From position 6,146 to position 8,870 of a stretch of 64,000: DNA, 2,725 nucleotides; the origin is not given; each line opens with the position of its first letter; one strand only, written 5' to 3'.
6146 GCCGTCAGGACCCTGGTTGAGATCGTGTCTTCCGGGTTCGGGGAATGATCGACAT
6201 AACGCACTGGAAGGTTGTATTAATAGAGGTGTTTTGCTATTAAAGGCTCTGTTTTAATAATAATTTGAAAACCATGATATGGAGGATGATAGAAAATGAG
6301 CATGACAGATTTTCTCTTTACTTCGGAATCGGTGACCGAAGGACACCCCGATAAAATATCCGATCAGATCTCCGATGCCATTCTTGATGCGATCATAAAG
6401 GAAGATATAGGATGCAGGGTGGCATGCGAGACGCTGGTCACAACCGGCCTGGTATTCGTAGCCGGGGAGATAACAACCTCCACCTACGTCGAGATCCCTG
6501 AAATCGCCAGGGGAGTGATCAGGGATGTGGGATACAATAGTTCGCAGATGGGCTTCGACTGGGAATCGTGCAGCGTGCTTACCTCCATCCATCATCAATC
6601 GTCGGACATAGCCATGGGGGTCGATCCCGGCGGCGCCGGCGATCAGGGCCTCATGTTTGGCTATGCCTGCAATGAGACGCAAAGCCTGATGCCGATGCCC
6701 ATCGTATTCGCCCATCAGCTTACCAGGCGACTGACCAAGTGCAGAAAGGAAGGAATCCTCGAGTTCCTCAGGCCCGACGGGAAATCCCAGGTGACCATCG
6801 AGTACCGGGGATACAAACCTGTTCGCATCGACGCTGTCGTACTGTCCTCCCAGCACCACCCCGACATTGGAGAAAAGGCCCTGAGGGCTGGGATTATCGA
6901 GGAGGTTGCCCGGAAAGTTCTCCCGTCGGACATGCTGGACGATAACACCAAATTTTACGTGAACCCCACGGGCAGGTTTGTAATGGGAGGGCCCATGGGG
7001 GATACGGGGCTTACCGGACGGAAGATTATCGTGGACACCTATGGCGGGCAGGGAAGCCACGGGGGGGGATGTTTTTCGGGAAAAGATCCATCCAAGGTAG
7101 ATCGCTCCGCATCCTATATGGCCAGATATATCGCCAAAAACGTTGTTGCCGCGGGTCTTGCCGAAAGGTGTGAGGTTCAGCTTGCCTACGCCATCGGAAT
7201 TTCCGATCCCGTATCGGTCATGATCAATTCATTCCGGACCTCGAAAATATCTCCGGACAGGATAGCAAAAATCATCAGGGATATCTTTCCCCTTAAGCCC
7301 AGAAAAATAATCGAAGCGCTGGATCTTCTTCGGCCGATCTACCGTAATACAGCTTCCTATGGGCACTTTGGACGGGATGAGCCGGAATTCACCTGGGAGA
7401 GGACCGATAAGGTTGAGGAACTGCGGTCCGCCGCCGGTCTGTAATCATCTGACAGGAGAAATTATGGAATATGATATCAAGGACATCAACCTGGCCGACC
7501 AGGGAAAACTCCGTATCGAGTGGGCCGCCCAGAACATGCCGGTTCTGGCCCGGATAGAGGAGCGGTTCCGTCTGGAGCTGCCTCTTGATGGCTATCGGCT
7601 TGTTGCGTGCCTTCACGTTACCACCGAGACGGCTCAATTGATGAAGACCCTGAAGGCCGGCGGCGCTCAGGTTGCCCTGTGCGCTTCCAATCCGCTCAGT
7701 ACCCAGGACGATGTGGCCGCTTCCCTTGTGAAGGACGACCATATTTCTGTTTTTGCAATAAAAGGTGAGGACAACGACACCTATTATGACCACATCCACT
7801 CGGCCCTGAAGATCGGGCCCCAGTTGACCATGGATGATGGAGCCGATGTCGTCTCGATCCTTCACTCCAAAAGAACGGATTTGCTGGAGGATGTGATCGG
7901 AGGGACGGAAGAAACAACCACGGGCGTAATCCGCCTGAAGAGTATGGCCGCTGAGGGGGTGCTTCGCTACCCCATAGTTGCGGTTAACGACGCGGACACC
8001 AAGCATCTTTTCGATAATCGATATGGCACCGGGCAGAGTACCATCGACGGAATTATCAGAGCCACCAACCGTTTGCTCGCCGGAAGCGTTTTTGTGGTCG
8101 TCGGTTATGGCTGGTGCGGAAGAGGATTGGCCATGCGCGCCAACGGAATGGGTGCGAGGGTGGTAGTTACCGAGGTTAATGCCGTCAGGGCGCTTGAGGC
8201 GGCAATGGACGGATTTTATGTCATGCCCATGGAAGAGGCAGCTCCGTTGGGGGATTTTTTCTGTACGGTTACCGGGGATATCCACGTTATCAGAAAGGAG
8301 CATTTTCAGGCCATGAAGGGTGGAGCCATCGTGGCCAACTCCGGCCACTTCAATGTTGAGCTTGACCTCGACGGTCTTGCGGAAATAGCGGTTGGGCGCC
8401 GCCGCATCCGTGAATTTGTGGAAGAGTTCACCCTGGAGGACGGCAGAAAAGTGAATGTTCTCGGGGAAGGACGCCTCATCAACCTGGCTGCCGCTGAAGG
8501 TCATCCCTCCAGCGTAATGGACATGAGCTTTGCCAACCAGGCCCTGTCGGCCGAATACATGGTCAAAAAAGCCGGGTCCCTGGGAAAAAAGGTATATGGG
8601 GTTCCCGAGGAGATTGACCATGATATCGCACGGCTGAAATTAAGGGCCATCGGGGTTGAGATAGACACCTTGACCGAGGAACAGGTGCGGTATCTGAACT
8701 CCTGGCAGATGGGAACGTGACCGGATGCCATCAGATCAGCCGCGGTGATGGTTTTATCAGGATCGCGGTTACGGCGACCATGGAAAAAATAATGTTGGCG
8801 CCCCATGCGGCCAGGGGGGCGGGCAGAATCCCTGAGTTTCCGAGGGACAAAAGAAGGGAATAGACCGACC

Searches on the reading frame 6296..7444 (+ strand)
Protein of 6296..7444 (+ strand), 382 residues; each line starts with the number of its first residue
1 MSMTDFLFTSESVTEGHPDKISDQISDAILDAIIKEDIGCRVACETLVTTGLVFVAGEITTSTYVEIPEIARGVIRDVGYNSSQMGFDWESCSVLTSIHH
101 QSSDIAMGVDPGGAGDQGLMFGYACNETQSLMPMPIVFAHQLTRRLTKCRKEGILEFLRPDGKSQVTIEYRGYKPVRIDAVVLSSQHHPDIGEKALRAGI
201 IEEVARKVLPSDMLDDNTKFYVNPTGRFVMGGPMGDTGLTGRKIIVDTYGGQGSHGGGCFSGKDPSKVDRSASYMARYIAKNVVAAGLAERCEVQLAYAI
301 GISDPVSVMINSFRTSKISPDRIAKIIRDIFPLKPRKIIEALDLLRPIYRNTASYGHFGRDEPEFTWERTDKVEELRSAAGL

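Call 80: search_protein_families(library=pfam, max_evalue=1e-8, proteins=[window:6296-7444:+])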
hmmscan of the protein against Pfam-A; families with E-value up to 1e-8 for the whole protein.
window:6296-7444:+ (382 aa): 3 families
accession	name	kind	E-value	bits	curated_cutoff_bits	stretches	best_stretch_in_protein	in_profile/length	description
PF02773.21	S-AdoMet_synt_C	-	2e-66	222.6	25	1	230-369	1-138/138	S-adenosylmethionine synthetase, C-terminal domain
PF02772.21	S-AdoMet_synt_M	-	2e-48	163.9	29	1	113-228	3-120/120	S-adenosylmethionine synthetase, central domain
PF00438.25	S-AdoMet_synt_N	-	3.5e-43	146.6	33.1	1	6-102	2-98/99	S-adenosylmethionine synthetase, N-terminal domain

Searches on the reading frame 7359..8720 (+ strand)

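Call 80: search_protein_families(library=pfam, max_evalue=1e-8, proteins=[window:7359-8720:+])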
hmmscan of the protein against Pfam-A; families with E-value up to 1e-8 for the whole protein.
window:7359-8720:+ (453 aa): 2 families
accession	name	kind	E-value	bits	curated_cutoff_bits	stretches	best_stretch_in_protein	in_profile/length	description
PF05221.23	AdoHcyase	-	1.7e-61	208.4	25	2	37-170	1-138/299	S-adenosyl-L-homocysteine hydrolase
PF00670.27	AdoHcyase_NAD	-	7.5e-48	163.1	27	1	220-380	1-161/162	S-adenosyl-L-homocysteine hydrolase, NAD binding domain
